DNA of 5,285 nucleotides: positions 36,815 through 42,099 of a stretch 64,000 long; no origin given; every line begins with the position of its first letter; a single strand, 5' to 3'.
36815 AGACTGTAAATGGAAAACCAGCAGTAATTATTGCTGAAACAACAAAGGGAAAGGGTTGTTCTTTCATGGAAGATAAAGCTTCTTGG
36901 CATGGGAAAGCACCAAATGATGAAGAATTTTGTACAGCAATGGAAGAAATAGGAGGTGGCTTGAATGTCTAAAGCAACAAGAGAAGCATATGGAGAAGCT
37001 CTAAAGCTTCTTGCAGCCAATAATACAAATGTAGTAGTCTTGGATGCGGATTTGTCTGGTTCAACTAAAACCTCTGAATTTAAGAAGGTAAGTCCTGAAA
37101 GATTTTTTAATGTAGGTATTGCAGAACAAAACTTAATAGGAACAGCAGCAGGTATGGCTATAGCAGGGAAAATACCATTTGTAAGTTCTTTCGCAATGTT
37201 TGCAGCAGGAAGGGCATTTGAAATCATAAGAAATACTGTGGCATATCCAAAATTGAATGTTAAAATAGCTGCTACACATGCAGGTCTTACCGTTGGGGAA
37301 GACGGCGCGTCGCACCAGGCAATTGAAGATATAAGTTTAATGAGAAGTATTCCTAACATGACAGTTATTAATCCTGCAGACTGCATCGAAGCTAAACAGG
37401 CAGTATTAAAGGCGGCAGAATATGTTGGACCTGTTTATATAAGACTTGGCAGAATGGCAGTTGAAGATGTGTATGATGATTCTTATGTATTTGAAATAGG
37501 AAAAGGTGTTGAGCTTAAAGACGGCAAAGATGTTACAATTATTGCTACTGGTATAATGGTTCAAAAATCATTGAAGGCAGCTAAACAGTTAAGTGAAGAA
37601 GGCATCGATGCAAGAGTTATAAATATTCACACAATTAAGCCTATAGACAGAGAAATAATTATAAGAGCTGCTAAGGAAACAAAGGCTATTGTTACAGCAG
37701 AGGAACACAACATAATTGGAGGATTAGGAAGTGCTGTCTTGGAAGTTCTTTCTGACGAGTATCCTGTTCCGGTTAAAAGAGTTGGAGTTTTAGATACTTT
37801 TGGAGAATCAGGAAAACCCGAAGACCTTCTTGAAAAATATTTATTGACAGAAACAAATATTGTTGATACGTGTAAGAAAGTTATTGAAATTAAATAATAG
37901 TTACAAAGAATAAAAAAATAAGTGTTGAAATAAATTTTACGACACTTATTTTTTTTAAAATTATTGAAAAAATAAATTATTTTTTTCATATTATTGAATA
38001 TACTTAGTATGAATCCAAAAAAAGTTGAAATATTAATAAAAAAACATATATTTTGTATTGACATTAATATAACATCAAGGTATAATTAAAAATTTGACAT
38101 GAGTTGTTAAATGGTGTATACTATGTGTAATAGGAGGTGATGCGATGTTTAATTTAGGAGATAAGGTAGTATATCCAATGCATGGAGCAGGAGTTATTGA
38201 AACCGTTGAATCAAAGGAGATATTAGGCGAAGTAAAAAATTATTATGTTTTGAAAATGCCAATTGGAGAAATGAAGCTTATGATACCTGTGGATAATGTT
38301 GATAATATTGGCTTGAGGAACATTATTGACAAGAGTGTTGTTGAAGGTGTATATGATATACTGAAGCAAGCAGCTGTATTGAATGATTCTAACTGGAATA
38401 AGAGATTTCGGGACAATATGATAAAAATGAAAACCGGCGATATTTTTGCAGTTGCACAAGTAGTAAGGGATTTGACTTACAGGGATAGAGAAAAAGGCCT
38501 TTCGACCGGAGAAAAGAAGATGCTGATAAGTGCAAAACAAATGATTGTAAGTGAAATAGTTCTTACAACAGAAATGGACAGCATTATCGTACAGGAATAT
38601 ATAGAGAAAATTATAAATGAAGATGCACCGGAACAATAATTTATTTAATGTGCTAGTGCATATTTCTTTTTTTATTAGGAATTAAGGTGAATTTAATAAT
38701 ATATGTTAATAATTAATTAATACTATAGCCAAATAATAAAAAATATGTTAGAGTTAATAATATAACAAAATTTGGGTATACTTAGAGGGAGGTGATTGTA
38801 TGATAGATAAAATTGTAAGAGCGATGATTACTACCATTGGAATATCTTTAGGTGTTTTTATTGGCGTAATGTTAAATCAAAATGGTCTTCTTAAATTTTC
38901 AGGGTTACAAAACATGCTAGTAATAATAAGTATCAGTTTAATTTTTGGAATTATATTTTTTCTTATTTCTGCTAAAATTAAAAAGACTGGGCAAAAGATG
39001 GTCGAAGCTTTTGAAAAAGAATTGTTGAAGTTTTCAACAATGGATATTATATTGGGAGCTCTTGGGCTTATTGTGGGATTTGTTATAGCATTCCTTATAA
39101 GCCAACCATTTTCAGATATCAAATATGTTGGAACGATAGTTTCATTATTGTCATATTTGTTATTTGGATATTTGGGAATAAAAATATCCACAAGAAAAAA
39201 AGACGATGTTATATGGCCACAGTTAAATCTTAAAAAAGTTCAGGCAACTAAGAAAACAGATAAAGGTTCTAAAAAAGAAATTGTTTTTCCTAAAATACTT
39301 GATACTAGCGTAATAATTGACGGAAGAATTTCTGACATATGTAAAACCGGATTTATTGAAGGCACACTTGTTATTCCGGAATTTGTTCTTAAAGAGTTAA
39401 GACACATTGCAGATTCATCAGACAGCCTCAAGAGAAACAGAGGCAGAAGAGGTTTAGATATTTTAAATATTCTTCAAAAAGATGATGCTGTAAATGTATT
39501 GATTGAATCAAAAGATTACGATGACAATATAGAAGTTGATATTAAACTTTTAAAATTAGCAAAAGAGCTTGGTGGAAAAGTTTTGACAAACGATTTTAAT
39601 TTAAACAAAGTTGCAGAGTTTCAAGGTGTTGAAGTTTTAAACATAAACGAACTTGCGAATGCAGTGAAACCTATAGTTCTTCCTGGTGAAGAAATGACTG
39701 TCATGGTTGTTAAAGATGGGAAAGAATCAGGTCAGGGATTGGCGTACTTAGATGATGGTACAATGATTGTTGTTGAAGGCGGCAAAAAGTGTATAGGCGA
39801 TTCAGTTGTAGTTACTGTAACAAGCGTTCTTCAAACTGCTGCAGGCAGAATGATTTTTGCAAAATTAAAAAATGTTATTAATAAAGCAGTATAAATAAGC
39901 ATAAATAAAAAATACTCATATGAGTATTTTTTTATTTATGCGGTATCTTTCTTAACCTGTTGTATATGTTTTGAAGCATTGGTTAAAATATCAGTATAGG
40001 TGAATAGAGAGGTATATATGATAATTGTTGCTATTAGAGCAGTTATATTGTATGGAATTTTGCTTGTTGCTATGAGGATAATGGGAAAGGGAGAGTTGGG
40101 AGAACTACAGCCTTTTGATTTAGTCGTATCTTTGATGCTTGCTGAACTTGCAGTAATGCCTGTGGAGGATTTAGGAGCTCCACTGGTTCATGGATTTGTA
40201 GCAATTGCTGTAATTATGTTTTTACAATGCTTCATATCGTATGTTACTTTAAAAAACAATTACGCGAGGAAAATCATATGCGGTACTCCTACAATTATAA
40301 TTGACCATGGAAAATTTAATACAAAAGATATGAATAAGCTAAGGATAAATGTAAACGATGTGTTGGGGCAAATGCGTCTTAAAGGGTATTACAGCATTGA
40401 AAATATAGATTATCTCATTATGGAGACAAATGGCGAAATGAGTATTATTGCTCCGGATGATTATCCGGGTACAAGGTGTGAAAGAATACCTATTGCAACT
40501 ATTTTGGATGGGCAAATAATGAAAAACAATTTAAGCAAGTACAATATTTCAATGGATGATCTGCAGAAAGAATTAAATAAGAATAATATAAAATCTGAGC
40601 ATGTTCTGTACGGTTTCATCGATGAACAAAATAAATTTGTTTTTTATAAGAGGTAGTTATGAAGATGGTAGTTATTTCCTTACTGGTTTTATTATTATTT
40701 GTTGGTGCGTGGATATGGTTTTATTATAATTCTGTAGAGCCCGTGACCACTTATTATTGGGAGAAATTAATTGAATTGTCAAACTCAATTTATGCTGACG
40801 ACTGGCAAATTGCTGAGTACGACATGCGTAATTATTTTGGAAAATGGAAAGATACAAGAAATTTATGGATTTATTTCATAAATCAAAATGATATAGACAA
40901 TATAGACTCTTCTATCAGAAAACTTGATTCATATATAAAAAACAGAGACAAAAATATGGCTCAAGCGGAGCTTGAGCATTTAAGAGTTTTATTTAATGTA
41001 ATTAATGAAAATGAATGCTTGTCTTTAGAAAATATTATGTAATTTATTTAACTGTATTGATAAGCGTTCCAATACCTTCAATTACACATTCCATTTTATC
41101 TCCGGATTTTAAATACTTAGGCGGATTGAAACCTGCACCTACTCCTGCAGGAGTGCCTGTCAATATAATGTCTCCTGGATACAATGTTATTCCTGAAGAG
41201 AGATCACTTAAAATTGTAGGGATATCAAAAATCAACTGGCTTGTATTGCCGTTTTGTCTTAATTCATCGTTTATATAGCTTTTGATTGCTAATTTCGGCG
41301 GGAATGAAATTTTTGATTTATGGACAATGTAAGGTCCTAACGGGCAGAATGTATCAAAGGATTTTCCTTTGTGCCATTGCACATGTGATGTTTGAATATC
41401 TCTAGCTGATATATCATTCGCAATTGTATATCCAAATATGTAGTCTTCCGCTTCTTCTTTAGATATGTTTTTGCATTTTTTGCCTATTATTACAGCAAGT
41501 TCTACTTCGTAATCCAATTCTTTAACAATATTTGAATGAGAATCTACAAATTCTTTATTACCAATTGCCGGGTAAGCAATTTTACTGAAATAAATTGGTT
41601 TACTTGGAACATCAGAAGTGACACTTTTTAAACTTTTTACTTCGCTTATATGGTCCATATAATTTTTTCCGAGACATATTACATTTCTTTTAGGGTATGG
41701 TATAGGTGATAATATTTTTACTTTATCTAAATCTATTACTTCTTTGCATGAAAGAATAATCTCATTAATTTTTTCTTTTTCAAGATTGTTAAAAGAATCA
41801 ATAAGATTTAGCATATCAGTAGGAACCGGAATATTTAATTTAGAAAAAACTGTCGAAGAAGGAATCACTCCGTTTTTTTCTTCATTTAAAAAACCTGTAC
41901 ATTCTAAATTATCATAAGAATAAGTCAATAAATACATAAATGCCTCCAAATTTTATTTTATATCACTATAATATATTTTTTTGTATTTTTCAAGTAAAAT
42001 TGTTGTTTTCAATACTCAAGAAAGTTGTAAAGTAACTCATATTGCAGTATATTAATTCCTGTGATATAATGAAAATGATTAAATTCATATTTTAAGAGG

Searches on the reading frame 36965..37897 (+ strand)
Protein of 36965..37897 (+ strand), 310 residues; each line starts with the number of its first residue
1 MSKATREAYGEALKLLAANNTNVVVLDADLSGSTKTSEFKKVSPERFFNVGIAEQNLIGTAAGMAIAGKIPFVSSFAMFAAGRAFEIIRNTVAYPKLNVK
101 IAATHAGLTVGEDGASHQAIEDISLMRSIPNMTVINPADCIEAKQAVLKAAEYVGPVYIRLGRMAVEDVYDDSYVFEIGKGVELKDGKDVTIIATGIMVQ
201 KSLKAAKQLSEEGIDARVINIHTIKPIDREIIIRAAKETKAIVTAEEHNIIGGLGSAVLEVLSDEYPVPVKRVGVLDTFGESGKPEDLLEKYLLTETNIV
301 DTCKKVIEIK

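Call 81: search_protein_families(library=pfam, proteins=[window:36965-37897:+], max_evalue=0.00001)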
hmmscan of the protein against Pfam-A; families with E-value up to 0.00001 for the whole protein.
window:36965-37897:+ (310 aa): 4 families
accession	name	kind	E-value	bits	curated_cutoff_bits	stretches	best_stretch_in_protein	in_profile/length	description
PF02779.29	Transket_pyr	-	3.6e-48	163.9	27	1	3-166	3-172/174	Transketolase, pyrimidine binding domain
PF02780.25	Transketolase_C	-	3.3e-37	127.6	25.9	1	179-299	1-124/124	Transketolase, C-terminal domain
PF22613.1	Transketolase_C_1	-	4.5e-09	37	27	1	186-293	10-111/113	Transketolase-like TK C-terminal domain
PF17147.9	PFOR_II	-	5.4e-06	27.1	27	0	189-266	2-79/102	Pyruvate:ferredoxin oxidoreductase core domain II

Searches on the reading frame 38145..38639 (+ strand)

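Call 81: search_protein_families(library=pfam, proteins=[window:38145-38639:+], max_evalue=0.00001)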
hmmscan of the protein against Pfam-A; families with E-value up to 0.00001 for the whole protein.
window:38145-38639:+ (164 aa): 2 families
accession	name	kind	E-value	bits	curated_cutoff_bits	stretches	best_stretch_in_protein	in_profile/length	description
PF21095.3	CarD_C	-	1.6e-31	108.6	23.1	1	69-153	2-86/87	CarD, C-terminal domain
PF02559.22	CarD_TRCF_RID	-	3.6e-18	65.8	23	1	2-60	1-56/57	CarD-like/TRCF RID domain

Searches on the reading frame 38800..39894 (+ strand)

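Call 15: search_protein_families(library=pfam, proteins=[window:38800-39894:+], max_evalue=0.001)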
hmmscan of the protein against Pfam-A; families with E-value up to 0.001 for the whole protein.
window:38800-39894:+ (364 aa): 4 families
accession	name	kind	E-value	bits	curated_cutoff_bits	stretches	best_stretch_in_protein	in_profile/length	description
PF01850.27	PIN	-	7.6e-09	36.7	23.6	1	166-273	2-119/120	PIN domain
PF01938.26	TRAM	-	8.9e-08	32.3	21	1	295-344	4-52/61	TRAM domain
PF08745.17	PIN_5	-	0.00018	21.4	27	1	246-290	157-201/205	PINc domain ribonuclease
PF13638.12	PIN_4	-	0.00033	21.4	21.9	1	166-281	2-130/132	PIN domain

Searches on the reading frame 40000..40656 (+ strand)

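Call 15: search_protein_families(library=pfam, proteins=[window:40000-40656:+], max_evalue=0.001)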
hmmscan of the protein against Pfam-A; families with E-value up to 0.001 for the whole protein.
window:40000-40656:+ (218 aa): 1 family
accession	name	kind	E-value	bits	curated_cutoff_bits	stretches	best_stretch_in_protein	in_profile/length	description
PF04239.17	DUF421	-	2e-31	108.6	23.6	1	84-205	1-126/129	YetF C-terminal domain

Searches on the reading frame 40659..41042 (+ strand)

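Call 15: search_protein_families(library=pfam, proteins=[window:40659-41042:+], max_evalue=0.001)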
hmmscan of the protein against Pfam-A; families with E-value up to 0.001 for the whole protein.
window:40659-41042:+ (127 aa): 1 family
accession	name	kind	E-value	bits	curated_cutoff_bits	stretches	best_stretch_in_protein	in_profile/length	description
PF14276.11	DUF4363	-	6.5e-20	71.6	27.5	1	21-126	2-107/107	Domain of unknown function (DUF4363)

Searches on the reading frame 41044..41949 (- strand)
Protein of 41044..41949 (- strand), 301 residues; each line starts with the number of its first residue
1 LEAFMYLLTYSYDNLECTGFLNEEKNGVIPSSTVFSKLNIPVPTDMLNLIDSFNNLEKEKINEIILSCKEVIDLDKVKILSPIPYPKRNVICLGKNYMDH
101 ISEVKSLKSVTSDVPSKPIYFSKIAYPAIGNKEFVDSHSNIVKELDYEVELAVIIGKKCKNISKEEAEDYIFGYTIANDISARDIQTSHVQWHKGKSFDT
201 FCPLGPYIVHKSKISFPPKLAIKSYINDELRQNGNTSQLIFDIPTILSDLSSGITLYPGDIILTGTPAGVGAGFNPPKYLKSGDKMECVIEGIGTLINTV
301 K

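Call 15: search_protein_families(library=pfam, proteins=[window:41044-41949:-], max_evalue=0.001)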
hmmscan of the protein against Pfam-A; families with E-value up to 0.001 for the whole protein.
window:41044-41949:- (301 aa): 1 family
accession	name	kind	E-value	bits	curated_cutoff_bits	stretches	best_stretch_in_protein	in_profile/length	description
PF01557.24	FAA_hydrolase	-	9.2e-70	235.1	23.9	1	90-300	2-213/214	Fumarylacetoacetate (FAA) hydrolase C-terminal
